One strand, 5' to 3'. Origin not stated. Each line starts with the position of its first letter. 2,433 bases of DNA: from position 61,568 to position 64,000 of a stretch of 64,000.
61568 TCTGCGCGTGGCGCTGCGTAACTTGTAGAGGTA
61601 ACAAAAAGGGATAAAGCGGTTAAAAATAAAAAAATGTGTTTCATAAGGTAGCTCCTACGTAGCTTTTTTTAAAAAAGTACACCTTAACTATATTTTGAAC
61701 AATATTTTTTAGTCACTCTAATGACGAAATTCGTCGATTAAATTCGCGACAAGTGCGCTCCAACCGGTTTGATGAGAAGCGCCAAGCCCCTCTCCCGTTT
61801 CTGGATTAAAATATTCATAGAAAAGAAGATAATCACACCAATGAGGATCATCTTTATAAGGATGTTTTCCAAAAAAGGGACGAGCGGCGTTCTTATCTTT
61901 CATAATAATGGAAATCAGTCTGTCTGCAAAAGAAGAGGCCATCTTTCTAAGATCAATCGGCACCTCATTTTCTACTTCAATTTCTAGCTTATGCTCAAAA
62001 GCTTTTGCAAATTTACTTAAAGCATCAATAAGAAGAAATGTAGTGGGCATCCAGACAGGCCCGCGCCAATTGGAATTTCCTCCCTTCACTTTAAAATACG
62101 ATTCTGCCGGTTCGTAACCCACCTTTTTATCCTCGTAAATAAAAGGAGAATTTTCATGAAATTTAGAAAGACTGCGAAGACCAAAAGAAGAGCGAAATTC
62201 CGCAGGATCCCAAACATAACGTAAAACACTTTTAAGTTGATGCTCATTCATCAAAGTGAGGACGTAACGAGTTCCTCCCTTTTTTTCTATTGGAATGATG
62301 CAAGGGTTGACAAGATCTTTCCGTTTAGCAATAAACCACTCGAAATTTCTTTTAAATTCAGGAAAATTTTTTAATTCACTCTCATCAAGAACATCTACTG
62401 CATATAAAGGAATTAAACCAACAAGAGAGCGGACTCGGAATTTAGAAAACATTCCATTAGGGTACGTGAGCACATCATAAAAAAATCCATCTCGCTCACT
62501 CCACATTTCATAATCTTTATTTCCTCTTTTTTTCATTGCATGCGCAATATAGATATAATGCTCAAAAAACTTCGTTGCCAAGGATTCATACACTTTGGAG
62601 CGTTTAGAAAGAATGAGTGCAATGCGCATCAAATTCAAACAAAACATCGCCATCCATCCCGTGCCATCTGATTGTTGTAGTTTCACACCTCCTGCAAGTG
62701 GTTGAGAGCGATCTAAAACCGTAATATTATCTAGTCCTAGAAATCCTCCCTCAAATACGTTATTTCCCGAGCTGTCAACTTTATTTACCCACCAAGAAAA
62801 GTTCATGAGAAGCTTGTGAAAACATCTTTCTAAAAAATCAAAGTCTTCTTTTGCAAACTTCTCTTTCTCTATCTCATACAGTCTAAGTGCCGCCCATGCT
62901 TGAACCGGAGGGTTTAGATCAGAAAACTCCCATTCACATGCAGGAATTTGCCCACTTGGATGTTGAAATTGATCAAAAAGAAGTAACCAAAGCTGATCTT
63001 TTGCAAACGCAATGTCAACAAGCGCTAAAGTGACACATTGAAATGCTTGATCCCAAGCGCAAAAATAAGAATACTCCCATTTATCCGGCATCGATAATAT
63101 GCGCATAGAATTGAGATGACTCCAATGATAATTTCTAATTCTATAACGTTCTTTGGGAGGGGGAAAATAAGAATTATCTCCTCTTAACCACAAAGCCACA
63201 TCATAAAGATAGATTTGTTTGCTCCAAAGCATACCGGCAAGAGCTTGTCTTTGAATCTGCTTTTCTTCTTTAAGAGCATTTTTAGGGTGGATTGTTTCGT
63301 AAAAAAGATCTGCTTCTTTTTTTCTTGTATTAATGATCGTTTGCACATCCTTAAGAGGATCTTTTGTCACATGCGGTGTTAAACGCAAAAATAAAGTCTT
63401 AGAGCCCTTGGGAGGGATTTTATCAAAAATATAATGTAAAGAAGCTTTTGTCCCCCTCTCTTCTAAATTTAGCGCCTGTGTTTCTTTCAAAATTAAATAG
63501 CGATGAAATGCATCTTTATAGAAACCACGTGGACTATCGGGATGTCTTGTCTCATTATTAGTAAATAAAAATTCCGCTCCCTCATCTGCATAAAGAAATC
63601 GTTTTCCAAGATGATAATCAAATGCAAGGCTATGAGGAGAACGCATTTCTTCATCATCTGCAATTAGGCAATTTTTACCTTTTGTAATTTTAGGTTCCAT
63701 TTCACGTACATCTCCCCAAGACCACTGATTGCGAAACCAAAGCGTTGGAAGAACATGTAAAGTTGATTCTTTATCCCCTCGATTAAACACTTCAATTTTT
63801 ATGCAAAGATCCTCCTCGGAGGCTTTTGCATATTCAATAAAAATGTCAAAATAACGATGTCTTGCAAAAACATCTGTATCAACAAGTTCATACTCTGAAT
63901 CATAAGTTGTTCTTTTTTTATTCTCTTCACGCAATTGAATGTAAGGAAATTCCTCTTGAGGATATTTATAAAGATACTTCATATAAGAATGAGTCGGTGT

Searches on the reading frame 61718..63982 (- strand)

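Call 30: search_protein_families(library=pfam, proteins=[window:61718-63982:-], max_evalue=0.0001)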
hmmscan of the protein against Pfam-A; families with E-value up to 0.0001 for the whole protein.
window:61718-63982:- (754 aa): 2 families
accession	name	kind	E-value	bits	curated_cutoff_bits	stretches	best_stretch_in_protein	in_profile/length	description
PF22422.2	MGH1-like_GH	-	2e-22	80.7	27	2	575-739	249-354/356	Mannosylglycerate hydrolase MGH1-like glycoside hydrolase domain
PF03200.22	Glyco_hydro_63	-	2.8e-10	40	22.4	0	579-661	362-429/492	Glycosyl hydrolase family 63 C-terminal domain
